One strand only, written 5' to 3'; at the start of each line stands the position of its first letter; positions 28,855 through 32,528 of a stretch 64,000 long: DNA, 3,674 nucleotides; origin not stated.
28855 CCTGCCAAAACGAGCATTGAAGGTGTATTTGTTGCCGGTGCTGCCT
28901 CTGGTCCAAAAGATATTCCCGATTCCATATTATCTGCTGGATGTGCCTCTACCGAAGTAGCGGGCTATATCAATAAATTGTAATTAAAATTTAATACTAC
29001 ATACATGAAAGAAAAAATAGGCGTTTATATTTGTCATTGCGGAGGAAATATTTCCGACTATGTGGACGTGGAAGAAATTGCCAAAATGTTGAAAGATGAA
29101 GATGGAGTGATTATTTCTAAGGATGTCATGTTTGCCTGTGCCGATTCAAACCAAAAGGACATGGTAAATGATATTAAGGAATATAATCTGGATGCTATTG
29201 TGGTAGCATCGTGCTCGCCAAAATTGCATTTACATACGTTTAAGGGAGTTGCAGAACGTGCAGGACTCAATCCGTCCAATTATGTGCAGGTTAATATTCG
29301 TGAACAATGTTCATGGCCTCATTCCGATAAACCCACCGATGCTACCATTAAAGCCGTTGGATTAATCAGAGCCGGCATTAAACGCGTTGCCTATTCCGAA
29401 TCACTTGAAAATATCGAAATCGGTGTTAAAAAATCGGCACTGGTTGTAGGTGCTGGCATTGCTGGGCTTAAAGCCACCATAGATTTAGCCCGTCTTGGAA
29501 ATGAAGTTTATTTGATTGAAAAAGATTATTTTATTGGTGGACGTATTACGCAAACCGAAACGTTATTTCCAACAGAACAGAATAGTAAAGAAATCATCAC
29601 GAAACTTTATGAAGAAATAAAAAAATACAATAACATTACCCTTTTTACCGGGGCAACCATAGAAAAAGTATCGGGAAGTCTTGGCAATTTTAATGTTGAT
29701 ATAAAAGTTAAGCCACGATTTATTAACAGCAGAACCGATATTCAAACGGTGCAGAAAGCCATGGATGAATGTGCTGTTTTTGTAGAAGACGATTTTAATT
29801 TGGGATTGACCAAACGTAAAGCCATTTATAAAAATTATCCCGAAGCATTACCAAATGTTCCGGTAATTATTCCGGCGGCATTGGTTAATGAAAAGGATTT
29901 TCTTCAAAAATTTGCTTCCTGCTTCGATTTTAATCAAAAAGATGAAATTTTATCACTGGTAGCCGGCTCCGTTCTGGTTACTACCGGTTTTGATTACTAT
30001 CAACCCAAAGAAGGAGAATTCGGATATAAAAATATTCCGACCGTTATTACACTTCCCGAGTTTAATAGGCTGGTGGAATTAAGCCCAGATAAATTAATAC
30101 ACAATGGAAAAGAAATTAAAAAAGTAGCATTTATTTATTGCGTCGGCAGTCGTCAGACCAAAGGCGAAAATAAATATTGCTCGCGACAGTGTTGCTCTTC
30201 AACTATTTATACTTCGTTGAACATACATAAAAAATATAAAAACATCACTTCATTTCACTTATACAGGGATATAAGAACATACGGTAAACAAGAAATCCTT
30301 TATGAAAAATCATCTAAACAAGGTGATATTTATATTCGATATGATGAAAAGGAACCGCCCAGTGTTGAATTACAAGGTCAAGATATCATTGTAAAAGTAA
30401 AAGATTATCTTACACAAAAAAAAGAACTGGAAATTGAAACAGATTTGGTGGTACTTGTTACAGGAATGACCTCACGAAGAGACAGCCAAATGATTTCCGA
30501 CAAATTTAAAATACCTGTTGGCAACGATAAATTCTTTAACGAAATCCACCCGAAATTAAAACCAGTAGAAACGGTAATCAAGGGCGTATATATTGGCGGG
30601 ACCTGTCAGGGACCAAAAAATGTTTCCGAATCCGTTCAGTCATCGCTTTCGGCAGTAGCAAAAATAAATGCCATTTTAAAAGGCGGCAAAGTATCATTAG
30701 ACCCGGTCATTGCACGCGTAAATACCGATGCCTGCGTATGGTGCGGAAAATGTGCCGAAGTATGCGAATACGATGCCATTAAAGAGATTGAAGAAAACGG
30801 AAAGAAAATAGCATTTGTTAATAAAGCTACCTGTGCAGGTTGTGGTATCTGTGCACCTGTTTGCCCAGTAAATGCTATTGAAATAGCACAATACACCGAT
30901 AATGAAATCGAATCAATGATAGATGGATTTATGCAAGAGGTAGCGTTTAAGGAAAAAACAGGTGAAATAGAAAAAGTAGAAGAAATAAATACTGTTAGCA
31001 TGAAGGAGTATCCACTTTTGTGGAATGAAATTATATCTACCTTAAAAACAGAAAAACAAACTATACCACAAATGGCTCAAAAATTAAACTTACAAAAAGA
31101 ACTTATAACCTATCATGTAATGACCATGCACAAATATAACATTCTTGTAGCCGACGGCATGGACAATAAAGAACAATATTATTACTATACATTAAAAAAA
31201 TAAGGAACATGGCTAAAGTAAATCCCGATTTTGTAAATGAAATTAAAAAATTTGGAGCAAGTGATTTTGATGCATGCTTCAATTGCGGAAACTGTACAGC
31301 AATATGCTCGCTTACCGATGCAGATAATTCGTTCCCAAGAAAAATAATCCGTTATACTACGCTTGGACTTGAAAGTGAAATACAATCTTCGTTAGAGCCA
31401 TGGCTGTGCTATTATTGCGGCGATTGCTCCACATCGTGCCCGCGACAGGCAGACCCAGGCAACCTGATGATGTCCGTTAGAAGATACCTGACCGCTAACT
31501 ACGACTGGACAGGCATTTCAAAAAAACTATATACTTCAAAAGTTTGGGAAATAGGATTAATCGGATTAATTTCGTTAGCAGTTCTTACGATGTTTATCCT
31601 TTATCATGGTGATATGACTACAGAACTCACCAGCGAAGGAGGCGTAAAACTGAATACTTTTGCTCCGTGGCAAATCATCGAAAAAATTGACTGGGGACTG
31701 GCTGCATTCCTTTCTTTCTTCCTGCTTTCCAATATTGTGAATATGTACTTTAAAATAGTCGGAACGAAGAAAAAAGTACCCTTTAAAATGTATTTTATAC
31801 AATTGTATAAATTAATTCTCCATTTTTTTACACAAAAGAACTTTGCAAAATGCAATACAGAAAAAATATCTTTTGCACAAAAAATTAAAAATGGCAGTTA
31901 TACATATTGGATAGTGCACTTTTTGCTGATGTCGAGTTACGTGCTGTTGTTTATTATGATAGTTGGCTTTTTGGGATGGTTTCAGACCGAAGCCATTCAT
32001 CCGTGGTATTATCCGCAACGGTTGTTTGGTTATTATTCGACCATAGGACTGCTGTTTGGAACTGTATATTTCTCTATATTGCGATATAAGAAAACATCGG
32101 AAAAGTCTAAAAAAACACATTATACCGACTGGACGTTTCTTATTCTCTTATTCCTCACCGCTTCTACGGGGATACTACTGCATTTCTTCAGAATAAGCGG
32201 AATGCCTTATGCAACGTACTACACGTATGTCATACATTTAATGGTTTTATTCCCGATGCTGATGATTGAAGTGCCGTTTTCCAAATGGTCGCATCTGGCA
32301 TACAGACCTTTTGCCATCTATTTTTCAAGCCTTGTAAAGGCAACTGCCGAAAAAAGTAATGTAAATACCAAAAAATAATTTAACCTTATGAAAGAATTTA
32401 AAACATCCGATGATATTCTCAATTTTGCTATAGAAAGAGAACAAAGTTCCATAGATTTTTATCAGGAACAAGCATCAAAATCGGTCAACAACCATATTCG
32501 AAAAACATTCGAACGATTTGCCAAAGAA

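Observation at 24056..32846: Self-contained Qmo/Hdr-like flavin-bifurcation cluster with sulfur carriers in a Bacteroidota genome, lacking HdrB, AprAB and hydrogenase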

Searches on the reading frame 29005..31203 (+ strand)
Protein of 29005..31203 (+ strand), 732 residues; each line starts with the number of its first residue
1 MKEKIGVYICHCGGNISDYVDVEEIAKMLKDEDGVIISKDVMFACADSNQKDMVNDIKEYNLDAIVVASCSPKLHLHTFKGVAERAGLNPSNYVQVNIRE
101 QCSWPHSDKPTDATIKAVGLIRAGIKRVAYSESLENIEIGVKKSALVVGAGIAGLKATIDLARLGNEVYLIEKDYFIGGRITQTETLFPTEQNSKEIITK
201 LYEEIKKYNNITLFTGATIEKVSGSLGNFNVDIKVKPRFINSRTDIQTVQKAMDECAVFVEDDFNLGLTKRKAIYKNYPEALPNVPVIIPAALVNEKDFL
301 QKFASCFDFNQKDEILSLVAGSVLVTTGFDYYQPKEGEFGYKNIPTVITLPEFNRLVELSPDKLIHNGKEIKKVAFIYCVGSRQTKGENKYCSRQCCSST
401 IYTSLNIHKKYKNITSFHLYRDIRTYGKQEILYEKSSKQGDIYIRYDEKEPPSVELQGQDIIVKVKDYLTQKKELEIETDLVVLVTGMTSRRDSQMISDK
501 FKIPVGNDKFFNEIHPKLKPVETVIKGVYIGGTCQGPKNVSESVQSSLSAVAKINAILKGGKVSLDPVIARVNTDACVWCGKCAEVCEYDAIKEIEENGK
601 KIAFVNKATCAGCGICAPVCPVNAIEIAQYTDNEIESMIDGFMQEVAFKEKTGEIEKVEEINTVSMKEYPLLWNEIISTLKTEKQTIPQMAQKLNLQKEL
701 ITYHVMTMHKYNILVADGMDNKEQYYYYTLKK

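Call 3: search_protein_families(library=pfam, proteins=[window:29005-31203:+], max_evalue=0.01)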
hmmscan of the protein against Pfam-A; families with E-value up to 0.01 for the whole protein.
window:29005-31203:+ (732 aa): 20 families
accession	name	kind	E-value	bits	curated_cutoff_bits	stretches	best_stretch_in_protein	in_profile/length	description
PF14697.11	Fer4_21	-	4.7e-12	46.3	35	1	570-626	1-58/59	4Fe-4S dicluster domain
PF07992.20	Pyr_redox_2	-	1.8e-10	41.2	26.1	1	145-222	3-78/291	Pyridine nucleotide-disulphide oxidoreductase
PF00037.32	Fer4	-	3.3e-10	39.8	21.1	2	605-626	3-24/24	4Fe-4S binding domain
PF12831.13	FAD_oxidored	-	1e-08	35.4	27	1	146-207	3-66/416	FAD dependent oxidoreductase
PF12837.12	Fer4_6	-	2.1e-08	34.1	25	2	603-625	2-24/24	4Fe-4S binding domain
PF25160.1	LdpA_Fe-S-bd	-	3e-08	33.7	27.6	1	605-630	23-48/49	LdpA Fe-S cluster-binding domain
PF12838.12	Fer4_7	-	1.5e-07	32.2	27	1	577-624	2-52/52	4Fe-4S dicluster domain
PF12797.12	Fer4_2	-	3.6e-06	27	24.5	1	604-622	4-22/22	4Fe-4S binding domain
PF13450.12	NAD_binding_8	-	4.3e-06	27.3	21.9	1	147-185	1-39/68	NAD(P)-binding Rossmann-like domain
PF03486.20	HI0933_like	-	4.8e-06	26.6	50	0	145-182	3-40/244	HI0933-like protein Rossmann domain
PF13484.11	Fer4_16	-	1.1e-05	26.5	30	1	610-633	2-27/66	4Fe-4S double cluster binding domain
PF13187.11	Fer4_9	-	3e-05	24.4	27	1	576-625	1-52/52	4Fe-4S dicluster domain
PF13183.11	Fer4_8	-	6.1e-05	23.9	27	0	609-624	4-19/68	4Fe-4S dicluster domain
PF00890.30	FAD_binding_2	-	7.4e-05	22.5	20.4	1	145-180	2-37/414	FAD binding domain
PF13237.11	Fer4_10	-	0.00048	20.4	25.5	1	571-621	3-53/53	4Fe-4S dicluster domain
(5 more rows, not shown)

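Call 4: search_protein_families(library=ncbifam, proteins=[window:29005-31203:+], max_evalue=0.01)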
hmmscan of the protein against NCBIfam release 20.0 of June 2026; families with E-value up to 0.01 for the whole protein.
window:29005-31203:+ (732 aa): 125 families (the best 25 are shown)
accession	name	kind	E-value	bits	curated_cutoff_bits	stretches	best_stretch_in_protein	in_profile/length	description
NF040770.1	hetero_SS_HdrA2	exception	1.8e-173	578.6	1100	1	4-645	1-643/777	CoB-CoM heterodisulfide reductase HdrA2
NF041778.1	hetero_SS_HdrA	equivalog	1.4e-129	433.2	1400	1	2-645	5-653/771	ferredoxin:CoB-CoM heterodisulfide reductase subunit HdrA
NF041891.1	hdrA_Methbact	equivalog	4.2e-129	432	1300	1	4-650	2-643/762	ferredoxin:CoB-CoM heterodisulfide reductase subunit HdrA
NF009410.0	PRK12771.1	subfamily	7.3e-12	44.6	516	2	576-628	513-563/566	NAD(P)-binding protein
NF004541.0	PRK05888.2-2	equivalog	2.1e-11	43.9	217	1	571-636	57-122/168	NADH-quinone oxidoreductase subunit NuoI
TIGR01944.1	rnfB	subfamily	1.5e-10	40.9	68.7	1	561-637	99-172/190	RnfABCDGE type electron transport complex subunit B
NF042909.1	FMH_DH_FwdF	exception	4e-10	39.3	375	1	571-634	221-283/336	tungsten-dependent formylmethanofuran dehydrogenase subunit FwdF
NF006183.0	PRK08318.1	equivalog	8.8e-10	37.9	335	1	568-633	335-403/422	NAD-dependent dihydropyrimidine dehydrogenase subunit PreA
NF040864.1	HgcB_ferredoxin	equivalog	4.1e-09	36.2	99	1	571-629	10-65/93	mercury methylation ferredoxin HgcB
TIGR02179.1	PorD_KorD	subfamily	5.8e-09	35.9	60.05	1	572-628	22-75/78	2-oxoacid:acceptor oxidoreductase, delta subunit, pyruvate/2-ketoisovalerate family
TIGR03997.1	mycofact_OYE_2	equivalog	1.5e-08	33.5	793.15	1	140-219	377-454/645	mycofactocin system FadH/OYE family oxidoreductase 2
NF058577.1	FdxA_fam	equivalog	1.9e-08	34.4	65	1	571-624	3-52/52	4Fe-4S ferredoxin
NF045874.1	Vhu_polyferre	exception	2.4e-08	33.2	600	1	559-643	115-192/381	F420-non-reducing hydrogenase associated-polyferredoxin VhuB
TIGR01971.1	NuoI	subfamily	5.7e-08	32.4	113.05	2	605-632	78-105/121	NADH-quinone oxidoreductase, chain I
NF003475.0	PRK05113.1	equivalog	5.9e-08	32.8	203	1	566-633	104-168/190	electron transport complex subunit RsxB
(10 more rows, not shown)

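Call 27: search_solved_structures(query=window:29005-31203:+, max_evalue=0.00001)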
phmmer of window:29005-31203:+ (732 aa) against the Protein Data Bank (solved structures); distinct sequences matched with E-value up to 0.00001: 12.
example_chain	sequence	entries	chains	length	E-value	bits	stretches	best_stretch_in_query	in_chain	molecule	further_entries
5odc_A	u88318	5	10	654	4.8e-128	432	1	3-646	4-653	Heterodisulfide reductase, subunit A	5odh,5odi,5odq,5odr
9sfi_A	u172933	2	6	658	1.8e-119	403.6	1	3-646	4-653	CoB--CoM heterodisulfide reductase iron-sulfur subunit A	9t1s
8rvu_a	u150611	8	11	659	1.1e-115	391.1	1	3-648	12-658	H(2):CoB-CoM heterodisulfide,ferredoxin reductase subunit A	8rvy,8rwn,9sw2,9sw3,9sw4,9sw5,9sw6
8rvv_A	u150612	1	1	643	1.2e-114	387.7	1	4-641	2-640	H(2):CoB-CoM heterodisulfide,ferredoxin reductase subunit A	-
7bkb_A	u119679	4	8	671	1.1e-110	374.6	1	3-643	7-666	CoB--CoM heterodisulfide reductase iron-sulfur subunit A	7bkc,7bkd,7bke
6tjr_A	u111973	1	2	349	4.1e-28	101.7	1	317-551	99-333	Fumarate reductase/succinate dehydrogenase flavoprotein domain protein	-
9sfi_T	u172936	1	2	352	1.7e-13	53.4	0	571-629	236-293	4Fe-4S ferredoxin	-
9sw6_G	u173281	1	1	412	5.1e-13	51.8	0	573-628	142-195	Polyferredoxin protein MvhB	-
9sw6_H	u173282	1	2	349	6.6e-13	51.5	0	572-626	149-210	Tungsten formylmethanofuran dehydrogenase, subunit F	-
5t5i_F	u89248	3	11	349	8.8e-12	47.7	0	570-634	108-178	Tungsten formylmethanofuran dehydrogenase subunit fwdF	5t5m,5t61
8a8o_C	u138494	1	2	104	7.3e-06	28.2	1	571-627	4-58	Beta-subunit of the PAPS reductase from Methanothermococcus thermolithotrophicus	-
9sfi_O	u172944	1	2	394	7.9e-06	28.1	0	571-627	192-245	Ferredoxin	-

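Call 42: search_solved_structures(query=window:29005-31203:+, max_evalue=1e-100, show_alignments=1)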
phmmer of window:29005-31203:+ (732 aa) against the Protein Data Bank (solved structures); distinct sequences matched with E-value up to 1e-100: 5.
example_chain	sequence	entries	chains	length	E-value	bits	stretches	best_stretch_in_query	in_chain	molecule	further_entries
5odc_A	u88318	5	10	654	4.8e-128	432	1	3-646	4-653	Heterodisulfide reductase, subunit A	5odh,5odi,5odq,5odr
9sfi_A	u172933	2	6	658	1.8e-119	403.6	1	3-646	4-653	CoB--CoM heterodisulfide reductase iron-sulfur subunit A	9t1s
8rvu_a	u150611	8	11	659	1.1e-115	391.1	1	3-648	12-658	H(2):CoB-CoM heterodisulfide,ferredoxin reductase subunit A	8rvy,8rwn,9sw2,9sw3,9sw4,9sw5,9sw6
8rvv_A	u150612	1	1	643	1.2e-114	387.7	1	4-641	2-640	H(2):CoB-CoM heterodisulfide,ferredoxin reductase subunit A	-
7bkb_A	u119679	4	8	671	1.1e-110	374.6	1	3-643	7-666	CoB--CoM heterodisulfide reductase iron-sulfur subunit A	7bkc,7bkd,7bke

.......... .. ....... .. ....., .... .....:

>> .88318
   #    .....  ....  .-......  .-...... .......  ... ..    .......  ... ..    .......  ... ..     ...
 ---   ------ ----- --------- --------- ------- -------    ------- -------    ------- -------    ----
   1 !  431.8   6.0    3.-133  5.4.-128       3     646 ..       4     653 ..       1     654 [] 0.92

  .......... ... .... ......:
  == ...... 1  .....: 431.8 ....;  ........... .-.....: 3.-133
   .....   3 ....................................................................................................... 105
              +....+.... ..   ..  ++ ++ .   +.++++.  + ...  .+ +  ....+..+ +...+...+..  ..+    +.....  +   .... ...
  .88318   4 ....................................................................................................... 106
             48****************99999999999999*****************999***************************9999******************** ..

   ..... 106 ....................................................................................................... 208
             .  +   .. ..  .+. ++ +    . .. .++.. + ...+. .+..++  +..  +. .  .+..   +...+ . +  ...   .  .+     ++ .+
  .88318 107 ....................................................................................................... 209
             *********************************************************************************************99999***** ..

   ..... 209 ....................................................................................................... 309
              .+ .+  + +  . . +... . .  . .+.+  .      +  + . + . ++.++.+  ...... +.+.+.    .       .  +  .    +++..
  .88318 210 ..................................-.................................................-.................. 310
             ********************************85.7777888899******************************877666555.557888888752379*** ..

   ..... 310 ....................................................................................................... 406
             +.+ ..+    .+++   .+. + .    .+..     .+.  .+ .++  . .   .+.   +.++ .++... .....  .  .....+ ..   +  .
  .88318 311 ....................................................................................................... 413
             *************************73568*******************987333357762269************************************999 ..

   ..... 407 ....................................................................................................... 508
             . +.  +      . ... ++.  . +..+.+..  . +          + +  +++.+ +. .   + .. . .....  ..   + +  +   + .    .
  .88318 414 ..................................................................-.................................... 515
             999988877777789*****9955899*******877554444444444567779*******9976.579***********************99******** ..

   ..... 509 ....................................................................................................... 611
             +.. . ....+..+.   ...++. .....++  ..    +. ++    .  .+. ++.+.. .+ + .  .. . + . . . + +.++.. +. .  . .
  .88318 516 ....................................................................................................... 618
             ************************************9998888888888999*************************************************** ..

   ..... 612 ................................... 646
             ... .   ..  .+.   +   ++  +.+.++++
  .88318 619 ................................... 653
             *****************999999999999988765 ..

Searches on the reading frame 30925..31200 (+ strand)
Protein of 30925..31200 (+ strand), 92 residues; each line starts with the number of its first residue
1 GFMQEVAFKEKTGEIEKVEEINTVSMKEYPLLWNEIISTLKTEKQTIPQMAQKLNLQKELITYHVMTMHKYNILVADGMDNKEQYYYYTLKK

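Call 50: find_homologous_proteins(query=window:30925-31200:+, max_evalue=0.001)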
Query window:30925-31200:+: no candidate shares three 5-residue words with the query. No homologue found.

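Call 57: predict_structure(protein=window:30925-31200:+)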
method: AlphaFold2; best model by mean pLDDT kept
length: 92 residues; sequences in the alignment: 1
mean_pLDDT: 42.0   pTM: 0.31
mean pLDDT of the five models: 42.0, 40.6, 40.1, 39.5, 39.1
residues with pLDDT >= 90: 0; 70-90: 0; 50-70: 30; < 50: 62
segments of 3 or more residues with pLDDT < 50: 1-30, 65-92
pLDDT, mean of each block of 10 residues (from residue 1): 32 34 41 52 53 54 46 34 36 27
secondary structure, 60 per line:
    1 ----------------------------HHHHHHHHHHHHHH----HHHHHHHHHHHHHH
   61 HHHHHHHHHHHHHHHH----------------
elements in order: H29-42 H47-76

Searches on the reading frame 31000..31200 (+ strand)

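Call 59: search_protein_families(library=pfam, proteins=[window:31000-31200:+], max_evalue=10)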
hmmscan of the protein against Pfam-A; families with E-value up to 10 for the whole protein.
seq(67 aa): 1 family
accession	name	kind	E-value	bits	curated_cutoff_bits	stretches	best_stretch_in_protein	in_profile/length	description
PF24270.1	HTH_Cmi2_C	-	0.026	15.2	27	1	7-52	76-121/125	Cmi2, C-terminal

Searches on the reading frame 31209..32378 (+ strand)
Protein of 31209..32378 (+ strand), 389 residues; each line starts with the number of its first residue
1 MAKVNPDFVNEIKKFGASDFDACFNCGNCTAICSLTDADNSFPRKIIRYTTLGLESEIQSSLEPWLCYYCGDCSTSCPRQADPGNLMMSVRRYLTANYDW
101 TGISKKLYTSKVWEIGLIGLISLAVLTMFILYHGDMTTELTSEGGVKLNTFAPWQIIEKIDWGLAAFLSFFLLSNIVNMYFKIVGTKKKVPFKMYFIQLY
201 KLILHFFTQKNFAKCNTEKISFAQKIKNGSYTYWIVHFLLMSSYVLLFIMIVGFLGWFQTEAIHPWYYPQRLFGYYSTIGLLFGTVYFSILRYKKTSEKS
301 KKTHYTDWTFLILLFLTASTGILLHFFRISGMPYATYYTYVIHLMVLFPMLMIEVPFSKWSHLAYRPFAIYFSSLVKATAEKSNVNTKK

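Call 3: search_protein_families(library=pfam, proteins=[window:31209-32378:+], max_evalue=0.01)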
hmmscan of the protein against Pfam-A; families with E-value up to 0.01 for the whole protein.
window:31209-32378:+ (389 aa): 6 families
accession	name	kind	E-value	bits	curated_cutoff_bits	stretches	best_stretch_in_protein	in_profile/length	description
PF13187.11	Fer4_9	-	1.7e-07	31.6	27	1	22-80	1-50/52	4Fe-4S dicluster domain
PF13183.11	Fer4_8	-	3.2e-07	31.2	27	1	21-79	3-66/68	4Fe-4S dicluster domain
PF12838.12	Fer4_7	-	3.4e-07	31.1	27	1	23-81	2-52/52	4Fe-4S dicluster domain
PF13534.11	Fer4_17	-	1e-06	29.6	22.2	1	22-81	1-60/61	4Fe-4S dicluster domain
PF25160.1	LdpA_Fe-S-bd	-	6.3e-05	23.1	27.6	0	66-80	27-41/49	LdpA Fe-S cluster-binding domain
PF13237.11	Fer4_10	-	0.00021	21.6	25.5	1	19-78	5-53/53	4Fe-4S dicluster domain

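Call 4: search_protein_families(library=ncbifam, proteins=[window:31209-32378:+], max_evalue=0.01)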
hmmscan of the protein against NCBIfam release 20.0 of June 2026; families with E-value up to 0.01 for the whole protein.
window:31209-32378:+ (389 aa): 15 families
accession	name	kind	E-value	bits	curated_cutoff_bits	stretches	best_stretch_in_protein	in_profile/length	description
NF038018.1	qmoC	equivalog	2.6e-58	198.2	300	1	7-372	4-360/360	quinone-interacting membrane-bound oxidoreductase complex subunit QmoC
TIGR03290.1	CoB_CoM_SS_C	equivalog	6.3e-13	48.9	160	1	21-93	2-74/144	CoB--CoM heterodisulfide reductase subunit C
NF041779.1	hetero_SS_HdrC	equivalog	1.1e-09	38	350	1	19-92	29-101/198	ferredoxin:CoB-CoM heterodisulfide reductase subunit HdrC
NF011607.0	PRK15033.1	subfamily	5.6e-09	35.4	524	1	66-384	68-385/389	tricarballylate utilization 4Fe-4S protein TcuB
NF041890.1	hdrC_Methbact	equivalog_domain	2.5e-08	33.7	270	1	6-85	14-92/192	ferredoxin:CoB-CoM heterodisulfide reductase subunit HdrC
TIGR02484.1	CitB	equivalog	2.7e-06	26.8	246.6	1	22-377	15-359/372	tricarballylate utilization 4Fe-4S protein TcuB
TIGR02512.1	FeFe_hydrog_A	subfamily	3.7e-05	22.8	405.95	1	19-81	5-66/375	[FeFe] hydrogenase, group A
NF008369.0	PRK11168.1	equivalog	0.0001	21.3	278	1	17-93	7-86/401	anaerobic glycerol-3-phosphate dehydrogenase subunit C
NF009226.0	PRK12576.1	equivalog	0.00016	21.1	344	1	20-94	153-237/317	succinate dehydrogenase/fumarate reductase iron-sulfur subunit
NF042909.1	FMH_DH_FwdF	exception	0.00017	20.8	375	1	21-81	55-115/336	tungsten-dependent formylmethanofuran dehydrogenase subunit FwdF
NF040763.1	FeFe_hydrog_A6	exception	0.00021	19.8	765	1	18-81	142-204/571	NADH-dependent [FeFe] hydrogenase, group A6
NF058577.1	FdxA_fam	equivalog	0.0023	18.1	65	0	19-34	34-49/52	4Fe-4S ferredoxin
TIGR03379.1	glycerol3P_GlpC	equivalog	0.0067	15.2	279.9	0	19-93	3-80/397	anaerobic glycerol-3-phosphate dehydrogenase subunit GlpC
NF040762.1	Hydr_FeFe_Clost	exception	0.0084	14.8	900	0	19-81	142-203/572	ferredoxin hydrogenase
NF045663.1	diclust_near_Sec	equivalog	0.0085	14.2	530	1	25-96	310-384/759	pyridine nucleotide-disulfide oxidoreductase/dicluster-binding protein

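Call 28: search_solved_structures(query=window:31209-32378:+, max_evalue=0.01)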
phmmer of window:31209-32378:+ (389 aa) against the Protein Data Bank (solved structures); distinct sequences matched with E-value up to 0.01: 5.
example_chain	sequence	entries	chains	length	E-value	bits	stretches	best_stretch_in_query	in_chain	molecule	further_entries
7bkb_C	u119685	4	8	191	4.4e-12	49.4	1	3-92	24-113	CoB--CoM heterodisulfide reductase subunit C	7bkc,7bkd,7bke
8rvv_C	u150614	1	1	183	8.5e-11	45.2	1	4-83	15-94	H(2):CoB-CoM heterodisulfide,ferredoxin reductase subunit C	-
8rvu_c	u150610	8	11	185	8.6e-11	45.1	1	4-83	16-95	H(2):CoB-CoM heterodisulfide,ferredoxin reductase subunit C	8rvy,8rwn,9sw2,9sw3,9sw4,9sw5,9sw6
9sfi_E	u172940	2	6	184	6.4e-08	35.7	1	17-93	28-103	H(2)/formate:CoB-CoM heterodisulfide,ferredoxin reductase subunit C2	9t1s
5odc_C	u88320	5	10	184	1e-07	35.1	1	18-93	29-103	Heterodisulfide reductase, subunit C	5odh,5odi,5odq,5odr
